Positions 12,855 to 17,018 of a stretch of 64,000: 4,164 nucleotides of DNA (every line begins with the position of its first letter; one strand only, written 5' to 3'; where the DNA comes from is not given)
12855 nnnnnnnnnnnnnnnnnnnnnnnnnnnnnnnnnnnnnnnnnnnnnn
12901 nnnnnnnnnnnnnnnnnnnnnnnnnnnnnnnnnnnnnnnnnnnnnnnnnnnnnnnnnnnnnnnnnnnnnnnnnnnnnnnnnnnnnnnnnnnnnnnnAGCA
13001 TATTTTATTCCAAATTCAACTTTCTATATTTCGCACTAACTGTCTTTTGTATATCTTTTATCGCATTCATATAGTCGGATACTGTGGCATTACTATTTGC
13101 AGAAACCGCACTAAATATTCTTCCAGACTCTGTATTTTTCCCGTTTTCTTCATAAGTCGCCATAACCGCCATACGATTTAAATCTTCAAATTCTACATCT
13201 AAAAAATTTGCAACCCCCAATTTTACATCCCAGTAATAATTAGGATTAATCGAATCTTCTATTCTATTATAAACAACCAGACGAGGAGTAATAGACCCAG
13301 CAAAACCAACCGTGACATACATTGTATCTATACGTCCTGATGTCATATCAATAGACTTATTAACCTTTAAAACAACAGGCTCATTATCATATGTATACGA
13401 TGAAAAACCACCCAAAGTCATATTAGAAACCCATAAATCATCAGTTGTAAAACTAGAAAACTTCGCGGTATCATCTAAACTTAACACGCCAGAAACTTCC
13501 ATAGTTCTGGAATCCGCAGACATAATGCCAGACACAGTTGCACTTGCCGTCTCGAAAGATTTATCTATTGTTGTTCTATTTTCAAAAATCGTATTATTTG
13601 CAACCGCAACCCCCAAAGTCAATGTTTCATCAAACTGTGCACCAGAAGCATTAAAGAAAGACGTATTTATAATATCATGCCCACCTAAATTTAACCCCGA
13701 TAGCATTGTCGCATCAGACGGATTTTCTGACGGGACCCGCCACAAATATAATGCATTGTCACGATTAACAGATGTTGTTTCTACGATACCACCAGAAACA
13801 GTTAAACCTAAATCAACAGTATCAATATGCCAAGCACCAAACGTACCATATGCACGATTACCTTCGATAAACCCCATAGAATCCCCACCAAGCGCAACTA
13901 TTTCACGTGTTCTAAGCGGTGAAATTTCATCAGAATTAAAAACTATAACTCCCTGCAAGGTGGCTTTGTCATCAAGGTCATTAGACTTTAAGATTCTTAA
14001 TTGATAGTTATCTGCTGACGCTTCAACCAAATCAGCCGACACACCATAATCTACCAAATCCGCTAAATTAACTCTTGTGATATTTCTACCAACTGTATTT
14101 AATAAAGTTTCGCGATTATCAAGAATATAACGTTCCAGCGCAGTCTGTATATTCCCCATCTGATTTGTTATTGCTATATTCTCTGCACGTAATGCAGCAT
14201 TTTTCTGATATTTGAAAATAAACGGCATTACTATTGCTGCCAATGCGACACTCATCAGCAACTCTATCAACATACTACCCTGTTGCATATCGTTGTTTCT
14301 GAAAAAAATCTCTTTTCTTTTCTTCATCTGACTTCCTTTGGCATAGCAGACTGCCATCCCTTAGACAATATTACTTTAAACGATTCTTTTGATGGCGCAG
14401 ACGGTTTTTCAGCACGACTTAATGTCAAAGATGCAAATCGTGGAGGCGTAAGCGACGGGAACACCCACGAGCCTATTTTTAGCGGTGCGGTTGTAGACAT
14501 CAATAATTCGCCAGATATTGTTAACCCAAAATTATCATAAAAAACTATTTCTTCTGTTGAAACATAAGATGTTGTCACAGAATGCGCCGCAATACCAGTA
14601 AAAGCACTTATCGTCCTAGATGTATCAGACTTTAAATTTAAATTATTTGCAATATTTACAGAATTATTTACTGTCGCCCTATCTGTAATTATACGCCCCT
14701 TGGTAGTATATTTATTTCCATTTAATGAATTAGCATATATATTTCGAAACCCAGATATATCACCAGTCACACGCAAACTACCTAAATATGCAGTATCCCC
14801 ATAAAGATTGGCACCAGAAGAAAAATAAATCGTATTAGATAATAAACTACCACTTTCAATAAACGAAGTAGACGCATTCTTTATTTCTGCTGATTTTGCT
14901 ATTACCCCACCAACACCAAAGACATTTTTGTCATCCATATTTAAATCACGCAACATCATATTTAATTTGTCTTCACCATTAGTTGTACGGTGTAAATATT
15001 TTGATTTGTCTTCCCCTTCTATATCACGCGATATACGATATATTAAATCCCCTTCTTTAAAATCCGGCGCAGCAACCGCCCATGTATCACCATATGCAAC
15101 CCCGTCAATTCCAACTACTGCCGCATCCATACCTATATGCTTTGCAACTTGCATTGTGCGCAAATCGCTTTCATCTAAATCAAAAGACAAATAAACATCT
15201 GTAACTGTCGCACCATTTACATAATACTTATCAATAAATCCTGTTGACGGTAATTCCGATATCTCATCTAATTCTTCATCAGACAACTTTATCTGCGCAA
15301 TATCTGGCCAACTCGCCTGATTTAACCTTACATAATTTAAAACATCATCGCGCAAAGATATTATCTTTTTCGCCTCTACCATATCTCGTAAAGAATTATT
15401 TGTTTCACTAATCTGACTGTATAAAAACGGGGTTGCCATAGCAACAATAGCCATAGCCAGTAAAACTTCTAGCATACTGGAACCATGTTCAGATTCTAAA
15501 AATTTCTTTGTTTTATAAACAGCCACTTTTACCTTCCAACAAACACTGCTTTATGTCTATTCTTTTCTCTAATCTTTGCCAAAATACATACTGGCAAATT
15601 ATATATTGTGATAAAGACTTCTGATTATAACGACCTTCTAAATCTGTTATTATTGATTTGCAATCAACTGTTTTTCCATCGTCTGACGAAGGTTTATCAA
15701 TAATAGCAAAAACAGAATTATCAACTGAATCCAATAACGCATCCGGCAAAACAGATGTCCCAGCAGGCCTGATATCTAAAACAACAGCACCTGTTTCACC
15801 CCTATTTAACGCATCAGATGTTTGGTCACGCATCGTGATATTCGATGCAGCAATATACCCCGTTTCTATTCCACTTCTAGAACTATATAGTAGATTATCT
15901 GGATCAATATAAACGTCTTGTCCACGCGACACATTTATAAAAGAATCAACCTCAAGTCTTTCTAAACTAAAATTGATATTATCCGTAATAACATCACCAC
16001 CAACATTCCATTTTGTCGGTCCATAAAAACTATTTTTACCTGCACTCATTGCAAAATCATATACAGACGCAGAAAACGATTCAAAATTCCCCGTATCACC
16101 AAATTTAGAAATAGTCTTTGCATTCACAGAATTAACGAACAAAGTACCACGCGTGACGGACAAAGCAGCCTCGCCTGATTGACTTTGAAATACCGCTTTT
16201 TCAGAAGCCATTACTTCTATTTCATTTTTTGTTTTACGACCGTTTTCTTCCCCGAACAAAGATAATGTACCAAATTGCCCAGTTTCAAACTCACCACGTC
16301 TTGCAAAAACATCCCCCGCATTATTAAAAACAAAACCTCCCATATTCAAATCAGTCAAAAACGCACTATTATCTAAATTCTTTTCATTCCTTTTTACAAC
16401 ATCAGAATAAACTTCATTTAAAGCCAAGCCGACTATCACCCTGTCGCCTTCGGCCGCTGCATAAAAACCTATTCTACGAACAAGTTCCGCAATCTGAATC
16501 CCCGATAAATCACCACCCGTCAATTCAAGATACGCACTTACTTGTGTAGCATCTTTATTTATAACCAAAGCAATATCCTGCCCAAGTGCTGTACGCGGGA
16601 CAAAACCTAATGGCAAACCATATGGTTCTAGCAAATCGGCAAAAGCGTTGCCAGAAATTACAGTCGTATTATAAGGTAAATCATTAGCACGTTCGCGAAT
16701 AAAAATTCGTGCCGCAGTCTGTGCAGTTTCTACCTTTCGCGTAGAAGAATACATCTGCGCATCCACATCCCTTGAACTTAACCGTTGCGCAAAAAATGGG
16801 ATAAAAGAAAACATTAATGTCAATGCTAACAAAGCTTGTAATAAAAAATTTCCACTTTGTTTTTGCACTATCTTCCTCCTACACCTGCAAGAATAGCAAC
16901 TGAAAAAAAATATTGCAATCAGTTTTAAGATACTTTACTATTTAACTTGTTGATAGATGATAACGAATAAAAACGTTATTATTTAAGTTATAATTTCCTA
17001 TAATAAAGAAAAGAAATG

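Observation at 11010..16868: Operon of three paralogous giant pilin-like proteins coupled to a Zn-ribbon membrane protein, a small secreted protein and rluD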

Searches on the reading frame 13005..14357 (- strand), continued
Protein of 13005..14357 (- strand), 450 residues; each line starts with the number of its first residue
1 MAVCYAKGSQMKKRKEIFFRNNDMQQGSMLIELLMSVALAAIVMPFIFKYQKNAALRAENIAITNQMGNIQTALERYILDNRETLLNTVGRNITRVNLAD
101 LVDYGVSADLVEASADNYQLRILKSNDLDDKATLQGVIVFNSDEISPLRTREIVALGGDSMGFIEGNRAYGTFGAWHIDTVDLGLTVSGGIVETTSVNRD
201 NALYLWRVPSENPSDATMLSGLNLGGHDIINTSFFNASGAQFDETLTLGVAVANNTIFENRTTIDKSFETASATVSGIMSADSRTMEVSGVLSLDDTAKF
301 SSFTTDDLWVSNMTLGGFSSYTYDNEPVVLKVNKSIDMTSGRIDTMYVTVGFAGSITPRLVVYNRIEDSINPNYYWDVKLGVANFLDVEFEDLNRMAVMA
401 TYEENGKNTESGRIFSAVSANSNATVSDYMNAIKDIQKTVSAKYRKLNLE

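Call 96: search_protein_families(library=pfam, proteins=[L073:2059-3327:-, L073:1368-2069:-, L048:2082-3390:-, L064:2074-3357:-], max_evalue=0.1)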
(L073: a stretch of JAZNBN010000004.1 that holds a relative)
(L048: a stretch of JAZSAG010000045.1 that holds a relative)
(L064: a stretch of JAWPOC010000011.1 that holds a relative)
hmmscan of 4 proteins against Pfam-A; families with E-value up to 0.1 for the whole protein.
L073:2059-3327:- (422 aa): 1 family
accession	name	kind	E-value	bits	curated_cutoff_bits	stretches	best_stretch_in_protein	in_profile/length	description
PF06864.17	PAP_PilO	-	4.5e-06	26.2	26.7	1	16-349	2-335/419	Pilin accessory protein (PilO)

L073:1368-2069:- (233 aa): 2 families
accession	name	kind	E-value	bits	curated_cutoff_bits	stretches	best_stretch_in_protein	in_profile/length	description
PF11068.13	YlqD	-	0.072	13.9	27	0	108-215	20-127/131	YlqD protein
PF05917.16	DUF874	-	0.09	12.3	21.9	0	60-137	125-202/398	Helicobacter pylori protein of unknown function (DUF874)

L048:2082-3390:- (436 aa): 1 family
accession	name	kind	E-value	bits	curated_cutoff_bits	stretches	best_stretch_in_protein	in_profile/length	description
PF06864.17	PAP_PilO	-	8.1e-08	32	26.7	1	30-339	2-310/419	Pilin accessory protein (PilO)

L064:2074-3357:- (428 aa): 1 family
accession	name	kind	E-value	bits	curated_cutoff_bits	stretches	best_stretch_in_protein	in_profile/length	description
PF06864.17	PAP_PilO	-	1.3e-06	28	26.7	1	22-333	2-312/419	Pilin accessory protein (PilO)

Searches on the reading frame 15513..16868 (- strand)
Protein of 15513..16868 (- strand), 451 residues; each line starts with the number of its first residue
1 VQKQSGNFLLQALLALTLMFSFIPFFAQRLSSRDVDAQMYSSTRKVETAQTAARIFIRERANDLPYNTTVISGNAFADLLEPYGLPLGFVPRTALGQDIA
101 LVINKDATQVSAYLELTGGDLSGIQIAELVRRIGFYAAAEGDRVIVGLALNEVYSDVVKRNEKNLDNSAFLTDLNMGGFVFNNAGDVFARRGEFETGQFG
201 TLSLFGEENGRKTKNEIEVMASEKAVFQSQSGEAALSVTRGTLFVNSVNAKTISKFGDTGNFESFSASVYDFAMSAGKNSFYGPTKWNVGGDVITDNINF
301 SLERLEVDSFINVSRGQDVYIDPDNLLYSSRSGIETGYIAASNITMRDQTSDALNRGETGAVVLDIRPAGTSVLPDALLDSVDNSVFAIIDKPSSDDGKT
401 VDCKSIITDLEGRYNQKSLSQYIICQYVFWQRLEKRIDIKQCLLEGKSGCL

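Call 4: search_protein_families(library=pfam, proteins=[window:15513-16868:-], max_evalue=1)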
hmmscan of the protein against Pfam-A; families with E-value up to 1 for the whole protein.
window:15513-16868:- (451 aa): 1 family
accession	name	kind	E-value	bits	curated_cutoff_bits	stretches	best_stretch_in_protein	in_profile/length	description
PF17022.10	PTP2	-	0.087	12.9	27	1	145-195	109-157/217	Polar tube protein 2 from Microsporidia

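Call 19: find_homologous_proteins(query=window:15513-16868:-, max_evalue=0.001)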
Query window:15513-16868:- (451 aa): 940 proteins with E <= 0.001 among 8000 candidates; the best 120 are listed.
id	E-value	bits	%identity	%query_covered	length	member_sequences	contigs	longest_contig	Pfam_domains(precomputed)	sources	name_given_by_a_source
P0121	1.1e-291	985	100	100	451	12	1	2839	-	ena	-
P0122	1.9e-287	971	97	100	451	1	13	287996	-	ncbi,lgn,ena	-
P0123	1.2e-278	942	94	100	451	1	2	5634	-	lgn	-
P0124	3.8e-265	897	97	92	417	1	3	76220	-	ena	-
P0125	3.3e-248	842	82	100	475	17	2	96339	-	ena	-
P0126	8.8e-238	807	80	100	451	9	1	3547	-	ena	-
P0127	2.6e-235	799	79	100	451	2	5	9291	-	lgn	-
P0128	1.6e-234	796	79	100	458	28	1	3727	-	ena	-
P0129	4.7e-231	785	77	100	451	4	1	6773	-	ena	-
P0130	2.8e-226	769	74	100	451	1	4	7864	-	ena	-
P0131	3.8e-226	769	74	100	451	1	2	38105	-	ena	-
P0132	6.5e-226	768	76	100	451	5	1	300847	-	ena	-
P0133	8.9e-226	768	74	100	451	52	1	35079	-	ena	-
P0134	9.0e-226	768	74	100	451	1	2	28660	-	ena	-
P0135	1.2e-225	767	74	100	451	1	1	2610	-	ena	-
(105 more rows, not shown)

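Call 30: search_solved_structures(query=A3, max_evalue=10)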
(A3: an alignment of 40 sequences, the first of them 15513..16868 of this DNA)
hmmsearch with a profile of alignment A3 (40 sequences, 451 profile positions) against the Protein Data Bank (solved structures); distinct sequences matched with E-value up to 10: 4.
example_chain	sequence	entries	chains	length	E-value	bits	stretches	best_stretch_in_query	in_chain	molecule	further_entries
2h2q_A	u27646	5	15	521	0.34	12.8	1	194-261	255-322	Bifunctional dihydrofolate reductase-thymidylate synthase | Bifunctional dihydrofolate reductase-thymidylate synthase (DHFR-TS) | DHFR-TS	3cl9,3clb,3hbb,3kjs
3inv_A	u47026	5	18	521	0.34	12.8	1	194-261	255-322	Bifunctional dihydrofolate reductase-thymidylate synthase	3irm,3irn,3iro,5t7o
7e1c_A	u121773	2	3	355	0.47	12.4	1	93-194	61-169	Cell shape-determining protein MreB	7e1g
4xsc_A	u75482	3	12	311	0.76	11.7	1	195-255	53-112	Thymidylate synthase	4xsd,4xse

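Call 32: predict_structure(alignment_id=A3)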
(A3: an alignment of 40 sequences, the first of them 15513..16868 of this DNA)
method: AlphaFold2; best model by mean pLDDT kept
length: 451 residues; sequences in the alignment: 40
mean_pLDDT: 52.7   pTM: 0.34
mean pLDDT of the five models: 52.7, 51.3, 49.6, 47.0, 47.0
residues with pLDDT >= 90: 10; 70-90: 179; 50-70: 33; < 50: 229
segments of 3 or more residues with pLDDT < 50: 1-4, 152-376
pLDDT, mean of each block of 10 residues (from residue 1): 54 74 66 75 87 82 79 88 86 89 75 85 78 71 75 36 30 23 28 26 26 28 26 25 25 24 23 22 26 23 22 24 28 26 27 37 27 52 85 82 87 79 83 84 72 55
secondary structure, 60 per line:
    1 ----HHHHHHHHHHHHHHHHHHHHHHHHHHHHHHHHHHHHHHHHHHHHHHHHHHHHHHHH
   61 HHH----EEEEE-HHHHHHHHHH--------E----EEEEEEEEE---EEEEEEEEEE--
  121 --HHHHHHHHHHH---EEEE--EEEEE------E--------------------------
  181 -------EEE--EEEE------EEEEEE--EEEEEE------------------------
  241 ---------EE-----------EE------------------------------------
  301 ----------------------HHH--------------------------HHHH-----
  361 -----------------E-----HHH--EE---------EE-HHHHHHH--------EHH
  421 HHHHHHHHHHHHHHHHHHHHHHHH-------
elements in order: H5-63 E68-72 H74-83 E97-105 E109-118 H123-133 E137-140 E143-147 E188-190 E193-196 E203-208 E211-216 H352-355 H403-409 H419-444

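Call 37: fold_search(model_id=the predicted structure, library=pdb)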
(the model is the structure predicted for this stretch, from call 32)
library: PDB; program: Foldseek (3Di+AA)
matches with E <= 10: 122; with E <= 0.001: 0
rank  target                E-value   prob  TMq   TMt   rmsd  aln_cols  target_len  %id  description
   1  3k8h_B                2.2e-01  0.44  0.10  0.16   5.5        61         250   18  Structure of crystal form I of TP0453 (released 2010-10-27)
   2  3k8g_B                3.2e-01  0.23  0.11  0.19   8.7       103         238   17  Structure of crystal form I of TP0453 (released 2010-10-27)
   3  3k8j                  3.4e-01  0.28  0.11  0.18   5.9        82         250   16  Structure of crystal form III of TP0453 (released 2010-10-27)
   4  3k8g_A                3.6e-01  0.44  0.09  0.15   5.2        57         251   21  Structure of crystal form I of TP0453 (released 2010-10-27)
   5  3k8h_A                5.9e-01  0.18  0.11  0.16   6.2        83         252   23  Structure of crystal form I of TP0453 (released 2010-10-27)
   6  1ge9_MODEL_1_A        7.5e-01  0.10  0.10  0.20  15.6       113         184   11  SOLUTION STRUCTURE OF THE RIBOSOME RECYCLING FACTOR (released 2001-05-16)
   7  1wth_A                9.0e-01  0.02  0.05  0.05  30.0       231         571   15  Crystal structure of gp5-S351L mutant and gp27 complex (released 2005-03-08)
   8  5b0u_B                1.0e+00  0.23  0.09  0.21   4.9        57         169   12  Crystal structure of the mutated 19 kDa protein of Oplophorus luciferase (nanoKAZ) (released 2016-01-13)
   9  8ki6                  1.3e+00  0.11  0.12  0.04   6.5       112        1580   10  Structure of tomato spotted wilt virus L protein binding to Ribavirin (released 2024-09-25)
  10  8ki8_A                1.5e+00  0.12  0.13  0.04   6.4       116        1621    9  structure of Tomato spotted wilt virus L protein binding to 5'vRNA (released 2024-09-25)
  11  9blh_A                1.7e+00  0.11  0.09  0.13   4.7        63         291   13  Crystal structure of calcium/calmodulin-dependent protein kinase type II subunit delta complexed with ribociclib (released 2025-05-07)
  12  8bo9_B                1.8e+00  0.08  0.08  0.18   5.5        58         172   14  NanoLuc-D9R/H57A/K89R mutant complexed with azacoelenterazine bound in intra-barrel catalytic site (released 2023-09-27)
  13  3k8i                  2.0e+00  0.09  0.11  0.17   6.0        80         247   19  Structure of crystal form IV of TP0453 (released 2010-10-27)
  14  2bdw_B                2.0e+00  0.07  0.09  0.12   7.3        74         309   11  Crystal Structure of the Auto-Inhibited Kinase Domain of Calcium/Calmodulin Activated Kinase II (released 2005-12-13)
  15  7snw_A                2.0e+00  0.06  0.11  0.21   6.5        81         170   15  1.80A Resolution Structure of NanoLuc Luciferase with Bound Inhibitor PC 16026576 (released 2022-11-16)
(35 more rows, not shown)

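Call 54: search_protein_families(library=ncbifam, proteins=[window:15513-16868:-], max_evalue=1)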
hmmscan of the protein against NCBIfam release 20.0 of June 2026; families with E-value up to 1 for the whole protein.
window:15513-16868:- (451 aa): 1 family
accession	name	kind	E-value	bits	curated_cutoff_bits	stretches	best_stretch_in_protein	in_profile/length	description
NF041014.1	pilin_ComGG_2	equivalog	0.075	13.7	40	1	3-62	2-58/101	competence type IV pilus minor pilin ComGG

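Call 61: search_dna_similar(query=window:15513-16868:-, collection=plasmids, mode=protein, max_rows=8, max_evalue=1)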
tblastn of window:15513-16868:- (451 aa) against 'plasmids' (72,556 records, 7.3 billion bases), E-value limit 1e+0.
No match.
